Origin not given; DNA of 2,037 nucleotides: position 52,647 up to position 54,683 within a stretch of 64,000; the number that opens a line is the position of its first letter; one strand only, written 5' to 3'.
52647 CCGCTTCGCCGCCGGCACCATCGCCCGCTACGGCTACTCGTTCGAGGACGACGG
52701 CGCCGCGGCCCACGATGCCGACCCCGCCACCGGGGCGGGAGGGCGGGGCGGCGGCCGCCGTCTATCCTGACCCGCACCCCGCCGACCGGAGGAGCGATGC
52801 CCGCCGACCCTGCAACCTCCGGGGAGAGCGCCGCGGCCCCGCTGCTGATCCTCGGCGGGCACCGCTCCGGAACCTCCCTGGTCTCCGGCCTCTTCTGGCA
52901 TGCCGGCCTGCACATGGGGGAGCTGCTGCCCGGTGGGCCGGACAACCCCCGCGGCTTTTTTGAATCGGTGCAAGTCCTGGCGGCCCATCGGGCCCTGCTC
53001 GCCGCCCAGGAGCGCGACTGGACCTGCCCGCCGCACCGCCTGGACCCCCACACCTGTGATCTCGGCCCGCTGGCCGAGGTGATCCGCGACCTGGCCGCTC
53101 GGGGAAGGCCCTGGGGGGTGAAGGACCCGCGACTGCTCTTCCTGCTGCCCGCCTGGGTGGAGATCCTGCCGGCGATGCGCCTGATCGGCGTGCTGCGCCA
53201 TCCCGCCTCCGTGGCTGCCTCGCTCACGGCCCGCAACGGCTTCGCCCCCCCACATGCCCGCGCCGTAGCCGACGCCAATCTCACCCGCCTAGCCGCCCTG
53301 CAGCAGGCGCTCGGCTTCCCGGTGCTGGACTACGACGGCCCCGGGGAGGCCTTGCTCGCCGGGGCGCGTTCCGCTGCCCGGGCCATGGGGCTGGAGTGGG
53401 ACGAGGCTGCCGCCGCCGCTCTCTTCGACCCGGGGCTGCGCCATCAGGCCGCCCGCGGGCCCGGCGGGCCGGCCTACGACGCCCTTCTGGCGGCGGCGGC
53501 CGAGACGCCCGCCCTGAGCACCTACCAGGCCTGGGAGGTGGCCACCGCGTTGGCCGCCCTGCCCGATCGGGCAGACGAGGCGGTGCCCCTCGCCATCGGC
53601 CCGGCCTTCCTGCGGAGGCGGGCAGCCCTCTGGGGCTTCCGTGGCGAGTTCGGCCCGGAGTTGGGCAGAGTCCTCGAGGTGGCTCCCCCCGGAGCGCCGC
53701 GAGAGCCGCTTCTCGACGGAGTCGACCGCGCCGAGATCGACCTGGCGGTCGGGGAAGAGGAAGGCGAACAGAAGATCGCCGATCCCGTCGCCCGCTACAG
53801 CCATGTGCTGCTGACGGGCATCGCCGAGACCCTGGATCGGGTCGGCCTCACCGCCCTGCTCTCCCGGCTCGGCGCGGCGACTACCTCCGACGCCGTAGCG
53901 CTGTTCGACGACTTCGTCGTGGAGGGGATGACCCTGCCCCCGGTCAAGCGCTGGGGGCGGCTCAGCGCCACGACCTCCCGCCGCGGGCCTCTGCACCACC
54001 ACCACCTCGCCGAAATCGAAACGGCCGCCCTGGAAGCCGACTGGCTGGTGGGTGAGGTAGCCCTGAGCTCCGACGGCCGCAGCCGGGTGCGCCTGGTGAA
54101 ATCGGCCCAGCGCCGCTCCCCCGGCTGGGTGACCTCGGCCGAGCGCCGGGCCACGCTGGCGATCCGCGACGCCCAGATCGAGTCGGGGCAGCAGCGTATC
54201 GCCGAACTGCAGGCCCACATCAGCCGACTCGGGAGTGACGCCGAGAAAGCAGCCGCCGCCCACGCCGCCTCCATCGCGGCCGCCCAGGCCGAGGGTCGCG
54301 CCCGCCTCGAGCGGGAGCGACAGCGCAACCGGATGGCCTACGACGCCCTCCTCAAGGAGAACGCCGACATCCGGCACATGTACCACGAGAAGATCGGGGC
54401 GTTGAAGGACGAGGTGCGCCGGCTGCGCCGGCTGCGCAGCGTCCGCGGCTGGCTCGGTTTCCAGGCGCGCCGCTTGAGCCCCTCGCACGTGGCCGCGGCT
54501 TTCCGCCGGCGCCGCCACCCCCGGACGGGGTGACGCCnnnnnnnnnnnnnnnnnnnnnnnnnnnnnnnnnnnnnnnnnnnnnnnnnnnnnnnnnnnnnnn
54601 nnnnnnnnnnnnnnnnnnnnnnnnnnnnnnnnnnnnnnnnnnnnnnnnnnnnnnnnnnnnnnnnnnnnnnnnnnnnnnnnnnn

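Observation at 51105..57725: Cluster of four sulfotransferases from three families around a fused GT2-GT4 glycosyltransferase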

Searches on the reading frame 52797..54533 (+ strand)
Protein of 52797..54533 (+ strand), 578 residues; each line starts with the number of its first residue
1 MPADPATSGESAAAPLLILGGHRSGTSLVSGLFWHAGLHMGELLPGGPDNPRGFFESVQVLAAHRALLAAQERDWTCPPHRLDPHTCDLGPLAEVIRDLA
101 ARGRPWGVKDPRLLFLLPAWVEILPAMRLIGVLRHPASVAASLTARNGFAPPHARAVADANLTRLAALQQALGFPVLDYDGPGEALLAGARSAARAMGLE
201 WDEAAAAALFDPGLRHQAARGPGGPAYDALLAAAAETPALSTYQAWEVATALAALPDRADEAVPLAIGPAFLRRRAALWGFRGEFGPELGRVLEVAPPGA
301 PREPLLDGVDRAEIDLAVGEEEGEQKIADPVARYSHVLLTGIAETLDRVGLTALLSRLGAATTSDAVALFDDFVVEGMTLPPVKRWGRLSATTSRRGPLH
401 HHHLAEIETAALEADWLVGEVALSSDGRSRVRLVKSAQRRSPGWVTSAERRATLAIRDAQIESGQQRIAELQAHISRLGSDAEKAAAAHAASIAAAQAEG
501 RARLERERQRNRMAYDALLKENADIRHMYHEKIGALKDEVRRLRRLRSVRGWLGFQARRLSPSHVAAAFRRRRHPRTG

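Call 3: search_protein_families(library=pfam, proteins=[window:52836-54533:+], max_evalue=0.1)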
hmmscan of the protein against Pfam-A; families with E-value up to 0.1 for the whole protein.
window:52836-54533:+ (565 aa): 2 families
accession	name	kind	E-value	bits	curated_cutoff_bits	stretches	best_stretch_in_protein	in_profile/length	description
PF13469.12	Sulfotransfer_3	-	2.6e-05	25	27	1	2-148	1-162/216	Sulfotransferase family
PF17078.10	SHE3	-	0.063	13.4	30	1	452-532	65-147/228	SWI5-dependent HO expression protein 3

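Call 10: search_protein_families(library=pfam, proteins=[window:52797-54533:+], max_evalue=10)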
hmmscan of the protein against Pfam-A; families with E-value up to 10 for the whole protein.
window:52797-54533:+ (578 aa): 8 families
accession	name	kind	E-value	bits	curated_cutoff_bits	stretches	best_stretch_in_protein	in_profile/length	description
PF13469.12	Sulfotransfer_3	-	2.8e-05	24.9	27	1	15-161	1-162/216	Sulfotransferase family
PF17078.10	SHE3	-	0.065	13.4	30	1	465-545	65-147/228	SWI5-dependent HO expression protein 3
PF04977.20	DivIC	-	0.12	12.6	28.9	1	443-484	15-57/80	Septum formation initiator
PF11336.14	DUF3138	-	0.33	10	27.3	1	441-510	14-84/525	Protein of unknown function (DUF3138)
PF16326.10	ABC_tran_CTD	-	0.74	10.5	32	1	458-502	14-59/69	ABC transporter C-terminal domain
PF12848.13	ABC_tran_Xtn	-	0.76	10.4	25.9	1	449-492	21-64/85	ABC transporter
PF06810.17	Phage_scaffold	-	0.79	10.1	35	1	451-520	47-119/170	Phage capsid assembly scaffolding protein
PF25450.1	Rab11-FIP3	-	4.1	8.1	31.9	0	438-486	38-81/125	Rab11-FIP3-like domain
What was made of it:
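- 52839..53486 (+): g3 head (residues about 15-230): Sulfotransfer_3-type domain. R23, G25, T26 and S27 (PSB), R134 and S142 (PB), and E56 and K109-D-P-R112 are invariant or nearly so. PF13469 at 24.9 bits, below the cut-off (call 10).
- On Sulfotransfer_3 (PF13469), for the g3 head: g3 itself scores 24.9 bits, below 27 (call 10).
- Checked: g3: Sulfotransfer_3 at only 24.9 bits, below the 27-bit cut-off (calls 3, 10).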

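Call 11: search_protein_families(library=ncbifam, proteins=[window:52797-54533:+], max_evalue=1)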
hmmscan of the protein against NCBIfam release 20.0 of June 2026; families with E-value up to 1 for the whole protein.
window:52797-54533:+ (578 aa): 2 families
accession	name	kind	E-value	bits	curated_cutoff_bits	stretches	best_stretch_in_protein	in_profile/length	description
NF045487.1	ASRP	equivalog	0.064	11.8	300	1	452-539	369-454/593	archaea-specific SMC-related protein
NF052504.1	sll1863_fam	domain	0.28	11.4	35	0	458-517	10-69/93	sll1863 family stress response protein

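Call 13: search_solved_structures(query=window:52797-54533:+, max_evalue=1)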
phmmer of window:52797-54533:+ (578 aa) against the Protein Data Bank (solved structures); distinct sequences matched with E-value up to 1: 3.
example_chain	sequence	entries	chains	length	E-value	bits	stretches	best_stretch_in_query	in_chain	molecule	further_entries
9x1w_A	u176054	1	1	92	0.17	13.6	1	452-530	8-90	P57-M4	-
9x1x_A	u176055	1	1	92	0.4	12.4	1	452-503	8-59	P57-M5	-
2lek_A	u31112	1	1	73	0.5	12.1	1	340-403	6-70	Putative thiamin biosynthesis ThiS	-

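Call 28: find_homologous_proteins(query=window:52797-54533:+, max_evalue=0.001)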
Query window:52797-54533:+ (578 aa): 30 proteins with E <= 0.001 among 8000 candidates.
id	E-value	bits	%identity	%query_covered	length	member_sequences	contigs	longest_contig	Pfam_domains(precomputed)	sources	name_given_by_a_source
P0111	0.0e+0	1259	100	100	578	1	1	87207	-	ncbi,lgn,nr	ncbi:MAG: hypothetical protein JW785_00375 [Acidimicrobiia bacterium]|nr:hypothetical protein [Acidi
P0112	0.0e+0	1049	85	100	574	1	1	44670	-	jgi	-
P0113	3.9e-253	859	71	100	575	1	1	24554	-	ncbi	ncbi:MAG: hypothetical protein ABIJ48_06170 [Actinomycetota bacterium]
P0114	8.9e-247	838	71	97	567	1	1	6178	PF13469.13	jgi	jgi:hypothetical protein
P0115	4.9e-246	836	71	100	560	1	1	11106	PF13469.13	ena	-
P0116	2.4e-244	830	68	97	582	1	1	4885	-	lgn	-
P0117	7.2e-244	829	69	97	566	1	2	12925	PF13469.13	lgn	-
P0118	8.6e-243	825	69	97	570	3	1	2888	PF13469.13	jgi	jgi:hypothetical protein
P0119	8.9e-240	815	68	100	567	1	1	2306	-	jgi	jgi:hypothetical protein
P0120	1.3e-239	815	68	97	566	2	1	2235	-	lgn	-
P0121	1.6e-239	814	70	97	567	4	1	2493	PF13469.13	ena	-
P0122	5.9e-237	806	69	100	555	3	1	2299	-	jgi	-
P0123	5.0e-232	790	69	97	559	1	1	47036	-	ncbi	-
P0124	6.0e-232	789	68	97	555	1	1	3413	-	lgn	-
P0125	6.5e-232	789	67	97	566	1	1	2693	-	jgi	-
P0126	1.6e-228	778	67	97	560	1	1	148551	PF13469.13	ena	-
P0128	2.8e-201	688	61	99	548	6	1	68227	PF13469.13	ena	-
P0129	1.7e-200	685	60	99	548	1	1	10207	PF13469.13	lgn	-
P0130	2.8e-200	685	64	93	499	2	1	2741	PF13469.13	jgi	jgi:hypothetical protein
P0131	2.7e-198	678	58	99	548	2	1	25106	PF13469.13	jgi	jgi:hypothetical protein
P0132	4.8e-196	671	60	99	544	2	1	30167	PF13469.13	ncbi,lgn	-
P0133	9.0e-196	670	62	97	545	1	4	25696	PF13469.13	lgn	-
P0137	2.6e-170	586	54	98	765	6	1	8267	PF13469.13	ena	-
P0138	5.0e-158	545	67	69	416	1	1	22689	PF13469.13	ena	-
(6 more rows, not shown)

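Call 36: search_solved_structures(query=A1, max_evalue=0.1)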
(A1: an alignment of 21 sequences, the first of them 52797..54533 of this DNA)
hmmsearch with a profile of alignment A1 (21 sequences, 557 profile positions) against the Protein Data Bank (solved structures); distinct sequences matched with E-value up to 0.1: 0.
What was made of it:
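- Tried and rejected: The g3 family profile against PDB found nothing (call 36).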

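Call 44: predict_structure(alignment_id=A1)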
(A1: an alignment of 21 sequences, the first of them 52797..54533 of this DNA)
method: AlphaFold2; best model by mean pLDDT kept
length: 578 residues; sequences in the alignment: 21
mean_pLDDT: 73.0   pTM: 0.60
mean pLDDT of the five models: 73.0, 66.5, 61.7, 59.9, 59.0
residues with pLDDT >= 90: 52; 70-90: 317; 50-70: 171; < 50: 38
segments of 3 or more residues with pLDDT < 50: 2-11, 379-397, 573-578
pLDDT, mean of each block of 10 residues (from residue 1): 40 72 70 71 55 61 73 59 65 80 61 72 84 86 76 80 88 89 84 82 78 61 89 84 84 68 62 85 76 84 80 77 57 88 76 87 90 56 30 42 75 86 68 85 68 78 89 92 88 85 85 81 68 59 57 60 58 47
secondary structure, 60 per line:
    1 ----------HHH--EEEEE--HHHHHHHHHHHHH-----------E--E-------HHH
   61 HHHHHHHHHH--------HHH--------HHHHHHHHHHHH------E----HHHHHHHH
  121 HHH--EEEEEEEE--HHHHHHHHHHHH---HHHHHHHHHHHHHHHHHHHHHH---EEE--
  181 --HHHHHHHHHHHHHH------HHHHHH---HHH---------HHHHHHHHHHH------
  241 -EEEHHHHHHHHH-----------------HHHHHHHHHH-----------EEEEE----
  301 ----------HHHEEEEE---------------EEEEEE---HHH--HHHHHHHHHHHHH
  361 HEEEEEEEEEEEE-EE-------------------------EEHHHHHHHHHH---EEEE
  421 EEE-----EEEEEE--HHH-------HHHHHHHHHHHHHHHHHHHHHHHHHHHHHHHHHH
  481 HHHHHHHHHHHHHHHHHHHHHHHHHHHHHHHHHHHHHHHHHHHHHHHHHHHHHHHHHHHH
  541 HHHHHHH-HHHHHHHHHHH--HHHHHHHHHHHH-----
elements in order: E16-20 H23-35 H58-70 H90-101 H113-123 E126-133 H136-147 H151-172 E176-178 H183-196 H203-208 H224-234 E242-244 H245-253 H271-280 E292-296 E314-318 E334-339 H348-361 E362-373 H404-413 E417-423 E429-434 H447-547 H549-559 H562-573
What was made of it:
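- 54135..54437 (+): g3 long helix (residues 447-547): predicted coiled coil whose length varies between orthologues. AF2 gives a single helix over residues 447-547 with pLDDT about 85-92 (call 44).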

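Call 49: fold_search(model_id=the predicted structure, library=pdb)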
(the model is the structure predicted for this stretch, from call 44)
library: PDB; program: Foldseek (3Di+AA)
matches with E <= 10: 915; with E <= 0.001: 72
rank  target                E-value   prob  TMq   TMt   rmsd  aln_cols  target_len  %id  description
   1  8bii_G                1.5e-05  1.00  0.20  0.34  16.8       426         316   10  O-Methyltransferase Plu4895 (mutant H229N) in complex with SAH (released 2023-03-08)
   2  8bij_A                3.0e-05  1.00  0.22  0.35  16.6       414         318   11  O-Methyltransferase Plu4894 (mutant I88M, W91L, C97Y, S142L, G146V, Y258M, L270F, S309Y) in complex with SAH (released 2023-03-08)
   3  8bif_A                4.8e-05  1.00  0.19  0.32   6.4       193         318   13  O-Methyltransferase Plu4892 in complex with SAH (released 2023-03-08)
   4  8pha_C                6.6e-05  0.99  0.20  0.24  19.1       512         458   13  O(S)-methyltransferase from Pleurotus sapidus (released 2024-03-27)
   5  8gx4                  7.0e-05  1.00  0.20  0.27  18.3       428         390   11  Crystal structure of Diels-Alderase ApiI in complex with SAM (released 2023-09-20)
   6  8bic_B                8.2e-05  1.00  0.21  0.33  16.7       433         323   11  O-Methyltransferase Plu4891 in complex with SAH (released 2023-03-08)
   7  8pha_A                8.2e-05  0.99  0.20  0.25  18.5       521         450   12  O(S)-methyltransferase from Pleurotus sapidus (released 2024-03-27)
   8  6clx_B                8.7e-05  1.00  0.22  0.33  16.0       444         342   16  Crystal structure of TnmH in complex with SAM (released 2019-03-06)
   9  8pha_D                8.7e-05  0.97  0.19  0.23  19.6       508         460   13  O(S)-methyltransferase from Pleurotus sapidus (released 2024-03-27)
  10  8gzi                  9.7e-05  1.00  0.21  0.28  17.9       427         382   11  Crystal Structure of ApiI in complex with SAH (released 2023-09-27)
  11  6clw_B                1.0e-04  1.00  0.24  0.38  14.4       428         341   16  Crystal structure of TnmH (released 2019-03-06)
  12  8bie_A                1.0e-04  1.00  0.21  0.34  17.6       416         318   12  O-Methyltransferase Plu4894 in complex with SAH (released 2023-03-08)
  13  8bii_A                1.1e-04  1.00  0.20  0.33  16.9       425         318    9  O-Methyltransferase Plu4895 (mutant H229N) in complex with SAH (released 2023-03-08)
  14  7y3h                  1.4e-04  1.00  0.21  0.29  17.9       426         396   12  Crystal Structure of Diels-Alderase ApiI in complex with SAM and product (released 2023-06-14)
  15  7wup_A                1.5e-04  1.00  0.21  0.29  17.6       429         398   14  The crystal structure of ApiI (released 2023-02-15)
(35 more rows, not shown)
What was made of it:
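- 53514..54101 (+): g3 middle domain (residues about 240-435): class I SAM-methyltransferase fold with a non-canonical glycine loop (EVAPPGA). A conserved H-x-H-L-x-E motif lies at residues 401-406. Foldseek PDB O-methyltransferases at 1.5e-5 (call 49).
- On Class I SAM-dependent methyltransferases (g3 middle domain): Foldseek 1.5e-5 (call 49).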

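Call 79: find_related_loci(query=A4, collection=genome_contigs, flank=10000)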
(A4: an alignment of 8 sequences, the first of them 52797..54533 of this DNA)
Query A4 (578 aa) in genome_contigs; peptide patterns used: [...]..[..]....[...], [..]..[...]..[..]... (x = any residue, [..] = any of these).
267 stretches matched a pattern; 204 encode a relative of the query (tblastn E <= 1e-3); the best 80 are kept; 79 distinct loci.
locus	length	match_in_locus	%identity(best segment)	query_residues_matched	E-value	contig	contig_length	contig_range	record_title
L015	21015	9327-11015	71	1-566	0e+0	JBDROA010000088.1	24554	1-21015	MAG: Actinomycetota bacterium isolate MEGAHIT-group-1.925 k141_10923645, whole genome shotgun sequence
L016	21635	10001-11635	61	1-574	0e+0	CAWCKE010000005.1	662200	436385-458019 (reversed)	MAG: uncultured Acidimicrobiia bacterium isolate MFD00709.bin.2.137 genome assembly, contig: contig_40654, whole genome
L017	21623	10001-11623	60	1-574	0e+0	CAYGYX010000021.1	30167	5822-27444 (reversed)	MAG TPA_asm: uncultured Acidimicrobiia bacterium isolate ERP119294_co1_434 genome assembly, contig: NODE_1700_length_301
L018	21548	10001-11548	57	5-563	2e-166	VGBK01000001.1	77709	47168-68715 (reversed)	MAG: Actinomycetota bacterium isolate M_DeepCast_400m_m2_130 M_DeepCast_400m_m2_130_Ga0194112_10000231, whole genome sho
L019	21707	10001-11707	33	7-565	1e-63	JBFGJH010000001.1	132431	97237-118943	MAG: Acidimicrobiia bacterium isolate Mix_sand03.2021.01.D.107 k141_1608975_length_132431_cov_17.2471, whole genome shot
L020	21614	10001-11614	32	1-538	4e-62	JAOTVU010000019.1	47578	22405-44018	MAG: Acidimicrobiia bacterium isolate 13_May_SF_Bin57 13_May_SF_Bin57_scaffold_392_c1, whole genome shotgun sequence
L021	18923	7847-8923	36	15-371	1e-58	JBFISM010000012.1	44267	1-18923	MAG: Acidimicrobiia bacterium isolate Mix_sand13.2021.11.D.7 k141_90834_length_44267_cov_15.3579, whole genome shotgun s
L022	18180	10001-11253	37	20-437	2e-34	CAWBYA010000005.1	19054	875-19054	MAG: uncultured Acidimicrobiia bacterium isolate MFD09779.bin.1.81 genome assembly, contig: contig_36945, whole genome s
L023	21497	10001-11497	31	7-527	3e-60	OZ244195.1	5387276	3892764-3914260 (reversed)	MAG: Acidimicrobiales bacterium isolate 87519b6a-d5ff-410c-9faf-bc6ff523b0ec genome assembly, chromosome: 1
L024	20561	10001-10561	39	13-199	3e-26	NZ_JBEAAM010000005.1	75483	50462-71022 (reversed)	Fontimonas sp. SYSU GA230001 NODE_4_length_174497_cov_183.940452, whole genome shotgun sequence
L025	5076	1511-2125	29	16-219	3e-25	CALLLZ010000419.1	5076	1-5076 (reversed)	MAG: uncultured Marinicella sp. isolate L4_Bin_Bin_140_1 genome assembly, contig: c_000001170784, whole genome shotgun s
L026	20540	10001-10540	37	8-180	5e-25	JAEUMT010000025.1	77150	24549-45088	MAG: Hyphomonadaceae bacterium isolate new MAG-154 k141_2336567, whole genome shotgun sequence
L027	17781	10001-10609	33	16-217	1e-24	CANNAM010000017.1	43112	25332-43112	uncultured Marinicella sp. isolate YR205-23-n2.fasta genome assembly, contig: NODE_17, whole genome shotgun sequence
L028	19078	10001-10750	37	5-235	8e-25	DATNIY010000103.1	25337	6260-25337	MAG TPA_asm: Stellaceae bacterium isolate SMAG_U11385 k141_203785, whole genome shotgun sequence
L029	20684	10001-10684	31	16-236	1e-24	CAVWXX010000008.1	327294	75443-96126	MAG: uncultured Gammaproteobacteria bacterium isolate MFD03804.bin.1.241 genome assembly, contig: contig_35001, whole ge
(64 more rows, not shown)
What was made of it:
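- Tried and rejected: I repeated the scan with the 8-sequence alignment A4 (call 79).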

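Call 97: search_protein_families(library=pfam, alignment_id=A3, max_evalue=0.001)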
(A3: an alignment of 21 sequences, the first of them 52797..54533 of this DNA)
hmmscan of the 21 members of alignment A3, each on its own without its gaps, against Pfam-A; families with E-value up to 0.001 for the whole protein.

A. member 1, window:52797-54533:+ (578 aa): 1 family
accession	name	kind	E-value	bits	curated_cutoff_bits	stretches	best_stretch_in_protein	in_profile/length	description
PF13469.12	Sulfotransfer_3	-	2.8e-05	24.9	27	1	15-161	1-162/216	Sulfotransferase family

B. families by the number of members that match (of 21 scanned): 4 families
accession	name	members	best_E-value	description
PF13469.12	Sulfotransfer_3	17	1.3e-09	Sulfotransferase family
PF00261.25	Tropomyosin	1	5e-05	Tropomyosin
PF08614.16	ATG16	1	0.00013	Autophagy protein 16 (ATG16)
PF14931.11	IFT20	1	0.0007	Intraflagellar transport complex B, subunit 20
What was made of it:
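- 54135..54437 (+): Weak hits to coiled-coil families (calls 10, 97).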
